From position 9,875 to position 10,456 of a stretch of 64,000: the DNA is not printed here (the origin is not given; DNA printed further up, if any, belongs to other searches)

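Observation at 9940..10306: Nif11-like domain and double-glycine leader motif on the N-terminus of a ~780-aa AAA+ ATPase, followed by an internal signal-peptide-like start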

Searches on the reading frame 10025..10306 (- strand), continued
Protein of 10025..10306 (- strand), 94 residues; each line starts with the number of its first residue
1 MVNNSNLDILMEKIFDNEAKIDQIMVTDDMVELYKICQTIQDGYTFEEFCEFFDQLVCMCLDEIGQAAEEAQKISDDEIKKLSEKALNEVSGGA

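Call 61: find_encoding_contigs(protein=P0074, flank=10000, max_places=2)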
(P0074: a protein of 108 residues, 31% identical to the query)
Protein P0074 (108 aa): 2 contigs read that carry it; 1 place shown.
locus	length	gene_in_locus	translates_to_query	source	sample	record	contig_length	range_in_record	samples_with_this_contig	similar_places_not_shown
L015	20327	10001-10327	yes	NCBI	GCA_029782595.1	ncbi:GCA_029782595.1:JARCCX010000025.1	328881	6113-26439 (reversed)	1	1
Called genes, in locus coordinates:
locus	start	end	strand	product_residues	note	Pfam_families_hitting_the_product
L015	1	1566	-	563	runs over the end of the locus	PF00149:Metallophos, PF02872:5_nucleotid_C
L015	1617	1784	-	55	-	-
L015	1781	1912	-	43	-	-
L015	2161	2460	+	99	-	PF01740:STAS, PF13466:STAS_2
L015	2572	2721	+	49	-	-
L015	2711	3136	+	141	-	-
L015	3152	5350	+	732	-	PF03412:Peptidase_C39, PF12385:Peptidase_C70 (weak), PF13529:Peptidase_C39_2 (faint), PF00664:ABC_membrane, PF00005:ABC_tran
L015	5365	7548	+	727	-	PF02463:SMC_N (faint), PF00664:ABC_membrane, PF00005:ABC_tran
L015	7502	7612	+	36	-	-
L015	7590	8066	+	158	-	PF04542:Sigma70_r2, PF08281:Sigma70_r4_2, PF04545:Sigma70_r4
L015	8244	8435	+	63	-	-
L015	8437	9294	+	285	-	PF22541:DUF7005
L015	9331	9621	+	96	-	PF07862:Nif11 (weak)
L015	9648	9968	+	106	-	-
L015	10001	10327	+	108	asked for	PF07862:Nif11 (faint)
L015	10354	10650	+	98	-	-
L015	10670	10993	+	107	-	PF07862:Nif11 (weak)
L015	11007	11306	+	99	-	-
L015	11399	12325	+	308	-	PF01209:Ubie_methyltran, PF13489:Methyltransf_23, PF05175:MTS, PF07021:MetW, PF13847:Methyltransf_31, PF08241:Methyltransf_11, PF08242:Methyltransf_12, PF13649:Methyltransf_25, +2 more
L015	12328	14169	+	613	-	PF02624:YcaO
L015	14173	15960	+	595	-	PF02624:YcaO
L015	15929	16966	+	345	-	PF04055:Radical_SAM, PF13353:Fer4_12 (weak), PF13186:SPASM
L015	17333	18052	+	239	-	PF00072:Response_reg, PF04397:LytTR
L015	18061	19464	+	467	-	PF14501:HATPase_c_5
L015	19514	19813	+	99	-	PF01740:STAS, PF13466:STAS_2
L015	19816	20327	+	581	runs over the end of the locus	PF01554:MatE, PF13581:HATPase_c_2 (weak)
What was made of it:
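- Homologous short precursors sit in a classical cluster with a C39-ABC transporter, YcaO and radical-SAM genes (L015, call 61).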

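Call 63: find_encoding_contigs(protein=P0038, flank=10000, max_places=2)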
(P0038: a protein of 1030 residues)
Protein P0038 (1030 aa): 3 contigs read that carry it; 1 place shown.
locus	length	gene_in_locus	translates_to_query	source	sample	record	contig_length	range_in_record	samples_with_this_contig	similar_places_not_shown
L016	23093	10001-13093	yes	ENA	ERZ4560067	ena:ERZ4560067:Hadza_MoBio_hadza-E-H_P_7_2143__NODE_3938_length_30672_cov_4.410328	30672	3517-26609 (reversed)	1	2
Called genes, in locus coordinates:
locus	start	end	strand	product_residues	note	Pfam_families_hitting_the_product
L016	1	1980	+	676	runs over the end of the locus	PF17936:Big_6 (faint), PF20585:Pectate_lyase_5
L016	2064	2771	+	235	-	PF27000:PH_gly_zipper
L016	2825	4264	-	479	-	-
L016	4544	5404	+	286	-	-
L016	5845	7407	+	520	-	PF09479:Flg_new (weak)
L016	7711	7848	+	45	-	-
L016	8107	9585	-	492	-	PF03572:Peptidase_S41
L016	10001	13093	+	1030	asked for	-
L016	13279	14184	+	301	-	-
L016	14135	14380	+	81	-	-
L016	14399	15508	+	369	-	-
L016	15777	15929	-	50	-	-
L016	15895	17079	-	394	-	PF04914:DltD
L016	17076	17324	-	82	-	PF00550:PP-binding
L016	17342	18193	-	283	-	PF03062:MBOAT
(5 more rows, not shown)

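Call 64: find_encoding_contigs(protein=P0021, flank=10000, max_places=2)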
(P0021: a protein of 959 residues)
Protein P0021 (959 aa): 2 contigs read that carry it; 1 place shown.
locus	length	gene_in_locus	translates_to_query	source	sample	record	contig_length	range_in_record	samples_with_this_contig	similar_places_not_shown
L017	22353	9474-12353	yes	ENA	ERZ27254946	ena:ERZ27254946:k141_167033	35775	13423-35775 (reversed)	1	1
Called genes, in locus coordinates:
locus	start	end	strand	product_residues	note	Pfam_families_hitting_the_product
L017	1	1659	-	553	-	?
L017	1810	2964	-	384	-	-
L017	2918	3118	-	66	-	-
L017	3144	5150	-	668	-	-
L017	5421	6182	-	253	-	PF13529:Peptidase_C39_2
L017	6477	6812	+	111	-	-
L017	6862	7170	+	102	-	-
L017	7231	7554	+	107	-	-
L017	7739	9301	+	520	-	PF00004:AAA (weak), PF07728:AAA_5 (weak)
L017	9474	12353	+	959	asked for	-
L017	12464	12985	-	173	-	-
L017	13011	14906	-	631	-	PF11187:Mbeg1-like, PF26363:Phospholipase-like (weak), PF01764:Lipase_3 (faint)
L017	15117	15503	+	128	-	PF04237:YjbR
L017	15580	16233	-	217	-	-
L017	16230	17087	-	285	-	-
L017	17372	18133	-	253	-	PF00092:VWA (weak)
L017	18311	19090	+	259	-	PF01551:Peptidase_M23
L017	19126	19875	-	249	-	PF00072:Response_reg, PF08769:Spo0A_C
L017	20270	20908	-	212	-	PF02463:SMC_N (weak), PF00005:ABC_tran, PF13304:AAA_21 (weak)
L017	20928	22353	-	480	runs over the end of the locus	PF00497:SBP_bac_3, PF00528:BPD_transp_1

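Call 65: find_encoding_contigs(protein=P0056, flank=10000, max_places=2)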
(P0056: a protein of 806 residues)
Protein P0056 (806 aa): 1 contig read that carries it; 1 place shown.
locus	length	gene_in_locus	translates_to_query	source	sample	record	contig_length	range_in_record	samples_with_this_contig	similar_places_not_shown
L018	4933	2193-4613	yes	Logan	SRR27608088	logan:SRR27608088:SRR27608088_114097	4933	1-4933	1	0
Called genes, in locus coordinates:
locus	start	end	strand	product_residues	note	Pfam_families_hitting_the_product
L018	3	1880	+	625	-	?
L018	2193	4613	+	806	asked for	-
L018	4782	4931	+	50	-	?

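Call 72: find_related_loci(query=A2, collection=metagenome_contigs, flank=10000)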
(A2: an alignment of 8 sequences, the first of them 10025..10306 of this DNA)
Query A2 (94 aa) in metagenome_contigs; peptide patterns used: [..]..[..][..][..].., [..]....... (x = any residue, [..] = any of these).
600 stretches matched a pattern, but none encodes a relative of the query by tblastn (E <= 1e-3).
